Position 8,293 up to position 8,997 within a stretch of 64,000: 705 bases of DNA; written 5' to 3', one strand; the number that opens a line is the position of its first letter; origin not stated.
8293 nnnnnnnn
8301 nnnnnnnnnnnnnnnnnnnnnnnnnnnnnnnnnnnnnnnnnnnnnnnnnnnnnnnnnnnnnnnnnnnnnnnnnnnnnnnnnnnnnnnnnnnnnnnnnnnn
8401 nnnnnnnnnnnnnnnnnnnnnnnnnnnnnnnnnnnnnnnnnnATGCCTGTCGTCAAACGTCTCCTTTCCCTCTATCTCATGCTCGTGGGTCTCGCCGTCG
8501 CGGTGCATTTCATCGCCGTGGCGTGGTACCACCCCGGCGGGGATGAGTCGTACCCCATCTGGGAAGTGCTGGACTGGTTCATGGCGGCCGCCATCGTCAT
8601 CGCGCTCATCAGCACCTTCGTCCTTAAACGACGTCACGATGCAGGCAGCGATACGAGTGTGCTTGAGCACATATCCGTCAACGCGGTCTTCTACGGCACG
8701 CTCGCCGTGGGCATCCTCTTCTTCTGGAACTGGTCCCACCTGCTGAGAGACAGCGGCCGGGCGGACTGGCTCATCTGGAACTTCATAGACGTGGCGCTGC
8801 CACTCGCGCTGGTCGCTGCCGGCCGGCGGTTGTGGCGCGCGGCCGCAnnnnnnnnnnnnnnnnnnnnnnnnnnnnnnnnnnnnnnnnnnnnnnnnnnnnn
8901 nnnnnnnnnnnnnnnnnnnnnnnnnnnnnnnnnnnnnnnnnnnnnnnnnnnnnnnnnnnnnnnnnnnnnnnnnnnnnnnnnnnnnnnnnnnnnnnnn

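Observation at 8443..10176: A-B-A-B tandem array of four paralogous small membrane proteins with four hydrophobic segments and no recognisable family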

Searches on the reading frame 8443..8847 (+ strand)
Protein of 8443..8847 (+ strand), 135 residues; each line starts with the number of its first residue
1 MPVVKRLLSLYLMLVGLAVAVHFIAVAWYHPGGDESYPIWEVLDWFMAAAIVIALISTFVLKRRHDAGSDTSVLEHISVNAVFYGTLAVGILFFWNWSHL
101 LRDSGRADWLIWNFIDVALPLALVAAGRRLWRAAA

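Call 4: search_protein_families(library=pfam, proteins=[window:8443-8847:+], max_evalue=10)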
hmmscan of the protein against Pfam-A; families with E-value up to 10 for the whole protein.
window:8443-8847:+ (135 aa): 8 families
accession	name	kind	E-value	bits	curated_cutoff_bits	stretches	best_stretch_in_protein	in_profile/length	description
PF12271.14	Chs7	-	0.0091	15.9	25.1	1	9-104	85-182/287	Chitin synthase export chaperone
PF06195.18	DUF996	-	0.047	14.3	31.3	1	2-78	32-111/138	Protein of unknown function (DUF996)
PF12666.12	PrgI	-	0.42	11.6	27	1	86-127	24-64/91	PrgI family protein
PF18920.5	DUF5671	-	0.51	10.6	28.4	1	8-92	10-92/132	Domain of unknown function (DUF5671)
PF05656.20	DUF805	-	0.93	10.4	25.7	1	11-93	19-97/111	Protein of unknown function (DUF805)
PF20664.2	DUF6814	-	1.3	9.7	25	1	1-56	1-54/71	Family of unknown function (DUF6814)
PF04290.18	DctQ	-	1.6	9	28.3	1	3-56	60-116/132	Tripartite ATP-independent periplasmic transporters, DctQ component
PF00746.26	Gram_pos_anchor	-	2.6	8.5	20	1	45-65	19-39/43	LPXTG cell wall anchor motif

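Call 5: search_protein_families(library=ncbifam, proteins=[window:8443-8847:+], max_evalue=10)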
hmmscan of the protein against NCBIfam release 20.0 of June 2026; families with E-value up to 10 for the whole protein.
window:8443-8847:+ (135 aa): 2 families
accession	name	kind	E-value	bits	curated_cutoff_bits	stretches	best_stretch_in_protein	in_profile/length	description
NF008825.0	PRK11875.1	equivalog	0.0059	16.3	55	2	11-30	6-25/31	photosystem II reaction center protein T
NF033218.1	anchor_AmaP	equivalog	0.064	13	55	1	1-57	1-57/166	alkaline shock response membrane anchor protein AmaP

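Call 6: search_solved_structures(query=window:8443-8847:+, max_evalue=10)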
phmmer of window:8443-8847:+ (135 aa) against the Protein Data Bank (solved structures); distinct sequences matched with E-value up to 10: 0.

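Call 7: find_homologous_proteins(query=window:8443-8847:+, max_evalue=0.001)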
Query window:8443-8847:+ (135 aa): 32 proteins with E <= 0.001 among 315 candidates.
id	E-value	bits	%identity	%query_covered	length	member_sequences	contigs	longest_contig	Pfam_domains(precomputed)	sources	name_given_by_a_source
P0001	1.3e-80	286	99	100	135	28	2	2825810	-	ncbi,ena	-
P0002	3.0e-79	282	97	100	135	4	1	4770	-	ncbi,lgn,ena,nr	ncbi:MAG: hypothetical protein F4Y96_07860 [Chloroflexi bacterium]|nr:hypothetical protein [Chlorofl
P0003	4.8e-71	255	87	96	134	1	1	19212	-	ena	-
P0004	4.1e-70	252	85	96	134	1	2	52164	-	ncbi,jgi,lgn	-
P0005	6.8e-69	248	81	100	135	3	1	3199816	-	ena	-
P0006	1.4e-68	247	83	100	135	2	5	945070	-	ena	-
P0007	3.4e-68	246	83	100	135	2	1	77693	-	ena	-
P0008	4.7e-67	242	81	100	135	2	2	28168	-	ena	-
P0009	1.1e-66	241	81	99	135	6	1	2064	-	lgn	-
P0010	1.5e-66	241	82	97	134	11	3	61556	-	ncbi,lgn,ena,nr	ncbi:MAG: hypothetical protein OXL97_05110 [Chloroflexota bacterium]|nr:hypothetical protein [Chloro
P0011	8.7e-66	238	81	100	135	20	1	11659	-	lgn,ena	-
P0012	2.1e-65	237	80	97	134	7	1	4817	-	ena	-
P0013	2.1e-64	234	79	97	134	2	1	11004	-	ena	-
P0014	2.1e-64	234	78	100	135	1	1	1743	-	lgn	-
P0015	3.6e-64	233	78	100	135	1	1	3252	-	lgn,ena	-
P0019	1.8e-57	211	69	99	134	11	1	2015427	-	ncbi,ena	-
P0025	3.0e-30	123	44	84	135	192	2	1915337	-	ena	-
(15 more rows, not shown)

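Call 10: find_encoding_contigs(protein=P0025, flank=6000, max_places=3)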
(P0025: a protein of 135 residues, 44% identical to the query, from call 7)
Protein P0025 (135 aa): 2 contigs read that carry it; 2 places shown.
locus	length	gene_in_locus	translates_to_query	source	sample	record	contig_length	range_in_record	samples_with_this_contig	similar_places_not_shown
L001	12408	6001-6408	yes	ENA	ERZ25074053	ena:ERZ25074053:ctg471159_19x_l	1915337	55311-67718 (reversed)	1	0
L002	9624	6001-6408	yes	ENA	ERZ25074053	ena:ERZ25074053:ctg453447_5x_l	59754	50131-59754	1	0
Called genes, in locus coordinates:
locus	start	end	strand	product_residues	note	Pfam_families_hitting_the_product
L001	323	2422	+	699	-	PF13458:Peripla_BP_6, PF01094:ANF_receptor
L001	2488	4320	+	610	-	PF13360:PQQ_2, PF13570:Beta-prop_ACSF4, PF01011:PQQ (weak), PF13360:PQQ_2, PF01011:PQQ (weak), PF13360:PQQ_2, PF13570:Beta-prop_ACSF4, PF13360:PQQ_2, +3 more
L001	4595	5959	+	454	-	PF00496:SBP_bac_5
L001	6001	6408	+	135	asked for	-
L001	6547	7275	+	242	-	-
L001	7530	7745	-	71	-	-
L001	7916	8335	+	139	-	-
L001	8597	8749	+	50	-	-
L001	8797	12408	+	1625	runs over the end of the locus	-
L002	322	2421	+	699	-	PF13458:Peripla_BP_6, PF01094:ANF_receptor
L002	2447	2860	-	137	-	-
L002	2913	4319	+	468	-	-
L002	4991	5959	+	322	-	PF00496:SBP_bac_5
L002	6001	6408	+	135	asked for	-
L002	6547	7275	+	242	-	-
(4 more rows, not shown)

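Call 12: find_encoding_contigs(protein=P0019, flank=6000, max_places=3)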
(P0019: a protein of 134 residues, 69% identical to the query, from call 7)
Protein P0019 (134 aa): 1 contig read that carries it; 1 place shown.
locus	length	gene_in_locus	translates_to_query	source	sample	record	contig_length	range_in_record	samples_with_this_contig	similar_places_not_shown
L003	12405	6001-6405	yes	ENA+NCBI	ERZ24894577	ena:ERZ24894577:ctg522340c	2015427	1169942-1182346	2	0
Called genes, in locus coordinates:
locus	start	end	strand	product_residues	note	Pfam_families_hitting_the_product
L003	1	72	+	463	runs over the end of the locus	PF25145:NfeD1b_N, PF24961:NfeD_membrane, PF01957:NfeD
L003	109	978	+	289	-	PF01145:Band_7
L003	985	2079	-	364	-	PF13784:Fic_N, PF02661:Fic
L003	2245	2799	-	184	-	PF00578:AhpC-TSA, PF08534:Redoxin, PF00085:Thioredoxin (weak), PF13098:Thioredoxin_2, PF13905:Thioredoxin_8 (faint)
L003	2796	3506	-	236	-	PF11376:DUF3179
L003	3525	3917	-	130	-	PF11376:DUF3179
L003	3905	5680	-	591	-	PF03460:NIR_SIR_ferr, PF01077:NIR_SIR, PF03460:NIR_SIR_ferr, PF01077:NIR_SIR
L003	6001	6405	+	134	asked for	-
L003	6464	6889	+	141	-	-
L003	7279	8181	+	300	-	PF00005:ABC_tran, PF13304:AAA_21 (faint)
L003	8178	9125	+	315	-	PF12679:ABC2_membrane_2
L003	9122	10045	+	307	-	PF13476:AAA_23 (weak), PF00005:ABC_tran, PF13304:AAA_21 (faint)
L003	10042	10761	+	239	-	-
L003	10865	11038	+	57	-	-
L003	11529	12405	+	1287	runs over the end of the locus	PF04563:RNA_pol_Rpb2_1, PF04561:RNA_pol_Rpb2_2, PF04565:RNA_pol_Rpb2_3, PF10385:RNA_pol_Rpb2_45, PF00562:RNA_pol_Rpb2_6, PF04560:RNA_pol_Rpb2_7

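Call 13: find_encoding_contigs(protein=P0005, flank=6000, max_places=3)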
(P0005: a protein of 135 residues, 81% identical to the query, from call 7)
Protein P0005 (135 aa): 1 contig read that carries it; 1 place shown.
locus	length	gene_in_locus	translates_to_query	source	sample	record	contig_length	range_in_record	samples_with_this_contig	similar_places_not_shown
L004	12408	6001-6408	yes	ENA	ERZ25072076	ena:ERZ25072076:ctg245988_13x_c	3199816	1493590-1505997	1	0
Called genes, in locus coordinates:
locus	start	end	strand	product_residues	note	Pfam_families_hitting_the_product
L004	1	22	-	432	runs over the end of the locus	PF00578:AhpC-TSA, PF08534:Redoxin, PF17991:Thioredoxin_10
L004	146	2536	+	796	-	PF01588:tRNA_bind, PF03483:B3_4, PF03484:B5, PF17759:tRNA_synthFbeta, PF03147:FDX-ACB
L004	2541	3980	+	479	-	PF03453:MoeA_N, PF00994:MoCF_biosynth, PF03454:MoeA_C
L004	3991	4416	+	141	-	-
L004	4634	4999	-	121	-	PF00453:Ribosomal_L20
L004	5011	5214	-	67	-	PF01632:Ribosomal_L35p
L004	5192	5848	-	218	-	PF05198:IF3_N, PF00707:IF3_C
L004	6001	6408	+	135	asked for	-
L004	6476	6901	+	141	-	-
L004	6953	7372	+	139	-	-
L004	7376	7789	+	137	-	-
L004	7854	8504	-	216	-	PF05719:GPP34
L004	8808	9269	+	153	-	PF00011:HSP20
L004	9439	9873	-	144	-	PF04343:DUF488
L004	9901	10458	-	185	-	PF14333:DUF4389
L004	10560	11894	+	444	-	PF13005:zf-IS66 (weak), PF03050:DDE_Tnp_IS66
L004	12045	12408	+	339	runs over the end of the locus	PF02912:Phe_tRNA-synt_N, PF01409:tRNA-synt_2d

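Call 19: find_related_loci(query=A2, collection=genome_contigs, flank=6000)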
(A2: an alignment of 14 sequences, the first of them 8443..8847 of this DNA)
Query A2 (135 aa) in genome_contigs; peptide patterns used: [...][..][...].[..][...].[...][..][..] (x = any residue, [..] = any of these).
107 stretches matched a pattern; 93 encode a relative of the query (tblastn E <= 1e-3); the best 80 are kept; 79 distinct loci.
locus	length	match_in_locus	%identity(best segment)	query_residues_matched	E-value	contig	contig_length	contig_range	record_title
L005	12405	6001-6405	93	1-135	2e-78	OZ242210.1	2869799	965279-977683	MAG: Dehalococcoidia bacterium isolate 2dcd4ef8-4200-4d3b-942c-b6f2e12e8c0d genome assembly, chromosome: 1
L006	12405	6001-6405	92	1-135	5e-78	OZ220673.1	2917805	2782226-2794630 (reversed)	MAG: Dehalococcoidia bacterium isolate 74ad39ee-730f-4e91-a86b-9a5c45ef094d genome assembly, chromosome: 1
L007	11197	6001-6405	89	1-135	5e-77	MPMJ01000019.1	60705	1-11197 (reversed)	MAG: SAR202 cluster bacterium bin16 NODE_888_length_60705_cov_12.511_ID_1775, whole genome shotgun sequence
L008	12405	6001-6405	89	1-135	8e-77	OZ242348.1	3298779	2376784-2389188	MAG: Dehalococcoidia bacterium isolate 357cf40b-4ce6-42dd-ae1b-d69ff5967523 genome assembly, chromosome: 1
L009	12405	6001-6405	90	1-135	2e-75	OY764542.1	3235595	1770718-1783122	MAG: Dehalococcoidia bacterium isolate 6a5b5718-e0ca-4583-9154-875545b380e3 genome assembly, chromosome: 1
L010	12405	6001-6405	85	1-135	1e-73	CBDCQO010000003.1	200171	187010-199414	MAG: Dehalococcoidia bacterium isolate 69a24162-ed58-4481-bed2-2caa30729e5d genome assembly, contig: contig_3, whole gen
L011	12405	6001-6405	85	1-135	2e-73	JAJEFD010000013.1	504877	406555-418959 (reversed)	MAG: Dehalococcoidia bacterium isolate p16x34bins.71 k141_791989, whole genome shotgun sequence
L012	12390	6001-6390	85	6-135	3e-72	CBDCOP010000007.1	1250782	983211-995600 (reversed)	MAG: Dehalococcoidia bacterium isolate 0cbdef8c-498a-4e31-a88f-bb18f8401b77 genome assembly, contig: contig_7, whole gen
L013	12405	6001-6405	81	1-135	5e-70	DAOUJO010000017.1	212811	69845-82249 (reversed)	MAG TPA_asm: Dehalococcoidia bacterium isolate S34_268 k113_578123, whole genome shotgun sequence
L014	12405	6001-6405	79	1-135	2e-69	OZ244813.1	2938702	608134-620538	MAG: Dehalococcoidia bacterium isolate c597d9ae-e839-4a6c-83f3-3d6bda73bc97 genome assembly, chromosome: 1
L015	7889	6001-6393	82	5-135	4e-69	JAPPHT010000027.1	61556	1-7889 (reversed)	MAG: Chloroflexota bacterium isolate RHO1_bin_8 NODE_1079_length_61556_cov_21.015024, whole genome shotgun sequence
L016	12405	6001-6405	80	1-135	4e-69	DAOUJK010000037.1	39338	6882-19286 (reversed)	MAG TPA_asm: Dehalococcoidia bacterium isolate S32_261 k113_2595391, whole genome shotgun sequence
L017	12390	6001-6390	78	5-134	1e-66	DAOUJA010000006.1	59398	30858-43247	MAG TPA_asm: Dehalococcoidia bacterium isolate S32_235 k113_3585181, whole genome shotgun sequence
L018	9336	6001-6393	78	5-135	8e-66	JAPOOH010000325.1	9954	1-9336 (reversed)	MAG: Chloroflexota bacterium isolate APA_bin_2 c_000000442605, whole genome shotgun sequence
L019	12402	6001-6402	70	1-134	3e-61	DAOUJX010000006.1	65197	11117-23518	MAG TPA_asm: Dehalococcoidia bacterium isolate S34_282 k113_1410668, whole genome shotgun sequence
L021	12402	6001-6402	63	1-135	1e-42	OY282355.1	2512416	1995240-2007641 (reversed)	MAG: uncultured Dehalococcoidia bacterium genome assembly, chromosome: 1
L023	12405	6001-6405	46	1-135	2e-34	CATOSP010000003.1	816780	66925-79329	MAG: uncultured Dehalococcoidia bacterium isolate 286066b2-4084-4aa5-9e65-18c9001dea11 genome assembly, contig: contig_3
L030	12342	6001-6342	44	22-135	2e-30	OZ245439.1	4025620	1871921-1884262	MAG: Dehalococcoidia bacterium isolate 8d673fb0-6267-4ca5-9ff6-096bfbafaff1 genome assembly, chromosome: 1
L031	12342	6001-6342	44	22-135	2e-30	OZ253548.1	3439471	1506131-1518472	MAG: Dehalococcoidia bacterium isolate 601e0476-adb4-49b6-be5a-42d8628e722d genome assembly, chromosome: 1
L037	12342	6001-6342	44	22-135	3e-30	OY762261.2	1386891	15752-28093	MAG: Dehalococcoidia bacterium isolate 8dfcd61c-6008-4d0e-aef3-db511af9be87 genome assembly, chromosome: 1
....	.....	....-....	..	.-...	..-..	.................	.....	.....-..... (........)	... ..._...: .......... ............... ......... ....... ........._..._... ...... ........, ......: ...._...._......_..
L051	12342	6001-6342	43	22-135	1e-29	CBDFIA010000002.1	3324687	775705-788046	MAG: Tepidiformaceae bacterium isolate 64f9f9bd-8794-45ca-8ef5-50a45ea1accd genome assembly, contig: contig_2, whole gen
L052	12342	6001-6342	44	22-135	4e-30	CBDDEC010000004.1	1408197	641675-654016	MAG: Dehalococcoidia bacterium isolate 6f6a38c2-1f49-4886-adb0-6b5e3ccd8930 genome assembly, contig: contig_4, whole gen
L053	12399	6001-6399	46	1-135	1e-28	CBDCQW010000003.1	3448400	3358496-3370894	MAG: Dehalococcoidia bacterium isolate 156317b5-1015-4f7b-970c-a7c120c590d5 genome assembly, contig: contig_3, whole gen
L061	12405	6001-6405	40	1-134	1e-25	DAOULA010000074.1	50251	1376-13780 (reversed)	MAG TPA_asm: Dehalococcoidia bacterium isolate S8_375 314627, whole genome shotgun sequence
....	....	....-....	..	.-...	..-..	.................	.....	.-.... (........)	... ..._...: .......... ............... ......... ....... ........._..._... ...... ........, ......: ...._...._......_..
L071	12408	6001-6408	39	1-135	2e-23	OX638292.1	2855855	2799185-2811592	MAG: uncultured Dehalococcoidia bacterium isolate 695a8b18-9d85-47ae-89af-9793d4c73328 genome assembly, chromosome: 1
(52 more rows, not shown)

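Call 23: predict_structure(alignment_id=A2)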
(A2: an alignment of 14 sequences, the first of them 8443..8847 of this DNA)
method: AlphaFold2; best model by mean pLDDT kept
length: 135 residues; sequences in the alignment: 14
mean_pLDDT: 86.0   pTM: 0.80
mean pLDDT of the five models: 86.0, 86.0, 84.3, 82.2, 78.3
residues with pLDDT >= 90: 66; 70-90: 52; 50-70: 17; < 50: 0
segments of 3 or more residues with pLDDT < 50: none
pLDDT, mean of each block of 10 residues (from residue 1): 90 93 73 60 91 96 85 88 96 90 74 89 93 85
secondary structure, 60 per line:
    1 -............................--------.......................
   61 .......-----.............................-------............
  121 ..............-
elements in order: H2-29 H38-67 H73-101 H109-134

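Call 26: fold_search(model_id=the predicted structure, library=pdb)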
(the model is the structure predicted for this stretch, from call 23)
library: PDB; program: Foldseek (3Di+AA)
matches with E <= 10: 366; with E <= 0.001: 0
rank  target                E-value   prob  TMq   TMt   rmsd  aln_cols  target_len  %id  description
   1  4efc_B                5.5e-01  0.75  0.42  0.16   6.0       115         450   13  Crystal Structure of Adenylosuccinate Lyase from Trypanosoma Brucei, Tb427tmp.160.5560 (released 2013-02-13)
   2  7xgf_A                6.1e-01  0.30  0.30  0.27   9.7       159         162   18  Crystal structure of BCL-xL in complex with computationally designed inhibitor protein (released 2022-07-20)
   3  4efc_A                7.6e-01  0.66  0.42  0.16   6.0       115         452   13  Crystal Structure of Adenylosuccinate Lyase from Trypanosoma Brucei, Tb427tmp.160.5560 (released 2013-02-13)
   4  6egc                  8.8e-01  0.82  0.53  0.50   5.2       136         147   11  Single-chain version of 2L4HC2_23 (PDB 5J0K) (released 2019-05-29)
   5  7xge_C                8.8e-01  0.30  0.31  0.28   9.2       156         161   17  Crystal structure of MCL-1 in complex with computationally designed inhibitor protein (released 2022-07-20)
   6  7xgg_A                8.8e-01  0.28  0.31  0.28   9.7       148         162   16  Crystal structure of BCL-xL in complex with computationally designed inhibitor protein (released 2022-07-20)
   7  4mx2_B                9.3e-01  0.66  0.43  0.17   5.6       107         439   10  Crystal Structure of adenylosuccinate lyase from Leishmania donovani (released 2014-04-16)
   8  7xge_G                1.0e+00  0.23  0.30  0.26   9.7       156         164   18  Crystal structure of MCL-1 in complex with computationally designed inhibitor protein (released 2022-07-20)
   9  7jh6_A                1.2e+00  0.51  0.45  0.38   7.6       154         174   11  De novo designed two-domain di-Zn(II) and porphyrin-binding protein (released 2020-12-09)
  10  5gnp                  1.3e+00  0.33  0.39  0.25   8.7       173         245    8  Crystal structure of a Z-ring associated protein from Salmonella typhimurium (released 2017-07-26)
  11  6w6x_A                1.3e+00  0.69  0.52  0.55   5.1       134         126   10  Crystal Structure of ABLE Apo-protein (released 2020-08-26)
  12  5xsd_L                1.3e+00  0.54  0.43  0.47   6.6       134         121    8  XylFII-LytSN complex mutant - D103A (released 2017-08-02)
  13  7xge_E                1.3e+00  0.20  0.30  0.27   9.4       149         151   17  Crystal structure of MCL-1 in complex with computationally designed inhibitor protein (released 2022-07-20)
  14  6pvn_A                1.3e+00  0.20  0.32  0.11   7.1       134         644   16  Cryo-EM structure of mouse TRPV3-Y564A in putative sensitized state at 4 degrees Celsius (released 2019-10-23)
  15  6m6u_H                1.5e+00  0.51  0.49  0.50   6.8       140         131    6  Crystal structure the toxin-antitoxin MntA-HpeT mutant-D39ED41E (released 2020-09-30)
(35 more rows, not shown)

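Call 27: search_protein_representatives(alignment_id=A2)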
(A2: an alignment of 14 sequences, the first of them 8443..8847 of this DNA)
Query: 14 sequences, 135 profile positions. Proteins with E-value up to 0.001 (for the whole library): 532; up to 1e-10: 286; up to 1e-30: 17. The best 150 are listed.
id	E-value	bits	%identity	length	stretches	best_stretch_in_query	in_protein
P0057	2.3e-65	234.8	-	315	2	1-132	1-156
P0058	2.5e-46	173.2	-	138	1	1-132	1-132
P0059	6.7e-45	168.6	-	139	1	4-134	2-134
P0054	2.0e-44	167.1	-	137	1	1-134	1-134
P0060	1.8e-43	163.9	-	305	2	6-134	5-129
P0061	6.3e-41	155.7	-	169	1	2-132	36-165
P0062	1.5e-38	148.1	-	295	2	4-134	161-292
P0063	1.9e-37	144.4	-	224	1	5-134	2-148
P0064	6.4e-37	142.8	-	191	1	29-134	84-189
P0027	3.1e-34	134.1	-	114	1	1-98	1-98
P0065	1.6e-33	131.7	-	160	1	2-134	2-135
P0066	4.2e-33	130.4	-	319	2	1-133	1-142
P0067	3.9e-32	127.3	-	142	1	1-134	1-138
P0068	6.3e-32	126.6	-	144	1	1-134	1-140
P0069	1.5e-31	125.3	-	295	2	3-134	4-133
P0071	4.2e-31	123.9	-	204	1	2-113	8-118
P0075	1.6e-29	118.8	-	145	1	1-134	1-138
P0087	1.5e-26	109.2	-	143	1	1-134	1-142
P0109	1.2e-23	99.8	-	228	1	6-134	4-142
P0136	1.1e-21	93.4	-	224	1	39-103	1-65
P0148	1.2e-20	90.1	-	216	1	6-134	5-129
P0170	2.8e-18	82.4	-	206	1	1-98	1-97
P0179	1.0e-17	80.6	-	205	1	1-112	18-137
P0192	6.4e-17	78.0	-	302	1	7-104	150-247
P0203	1.9e-16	76.5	-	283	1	7-133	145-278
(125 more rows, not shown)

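Call 31: find_encoding_contigs(protein=P0060, flank=5000, max_places=4)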
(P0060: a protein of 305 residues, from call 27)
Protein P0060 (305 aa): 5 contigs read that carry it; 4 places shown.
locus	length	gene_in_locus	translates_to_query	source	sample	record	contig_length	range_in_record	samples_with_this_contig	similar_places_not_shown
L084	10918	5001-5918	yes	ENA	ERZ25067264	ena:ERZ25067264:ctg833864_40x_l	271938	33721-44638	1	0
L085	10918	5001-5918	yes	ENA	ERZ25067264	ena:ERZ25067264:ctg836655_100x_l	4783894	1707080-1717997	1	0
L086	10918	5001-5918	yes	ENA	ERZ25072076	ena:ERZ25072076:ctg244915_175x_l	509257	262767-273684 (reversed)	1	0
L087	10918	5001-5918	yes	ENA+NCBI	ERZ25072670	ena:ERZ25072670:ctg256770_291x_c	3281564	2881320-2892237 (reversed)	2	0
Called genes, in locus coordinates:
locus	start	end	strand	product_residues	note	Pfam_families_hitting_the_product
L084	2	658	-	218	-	PF02167:Cytochrom_C1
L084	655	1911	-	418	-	PF00033:Cytochrome_B, PF13631:Cytochrom_B_N_2, PF00032:Cytochrom_B_C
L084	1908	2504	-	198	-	PF10399:UCR_Fe-S_N, PF00355:Rieske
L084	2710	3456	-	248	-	PF01177:Asp_Glu_race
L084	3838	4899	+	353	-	PF13776:DUF4172, PF02661:Fic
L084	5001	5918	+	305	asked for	-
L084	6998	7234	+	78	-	-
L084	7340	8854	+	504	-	PF12733:Cadherin-like, PF13637:Ank_4 (faint), PF13606:Ank_3 (faint), PF13857:Ank_5 (faint), PF12796:Ank_2, PF00023:Ank (weak)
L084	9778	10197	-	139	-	PF01850:PIN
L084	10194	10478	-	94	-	-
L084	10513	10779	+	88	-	-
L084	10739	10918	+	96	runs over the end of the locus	PF01402:RHH_1, PF27535:RelB3_C (weak)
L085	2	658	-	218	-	PF02167:Cytochrom_C1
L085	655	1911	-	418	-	PF00033:Cytochrome_B, PF13631:Cytochrom_B_N_2, PF00032:Cytochrom_B_C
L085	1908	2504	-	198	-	PF10399:UCR_Fe-S_N, PF00355:Rieske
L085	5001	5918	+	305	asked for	-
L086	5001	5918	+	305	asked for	-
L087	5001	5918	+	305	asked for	-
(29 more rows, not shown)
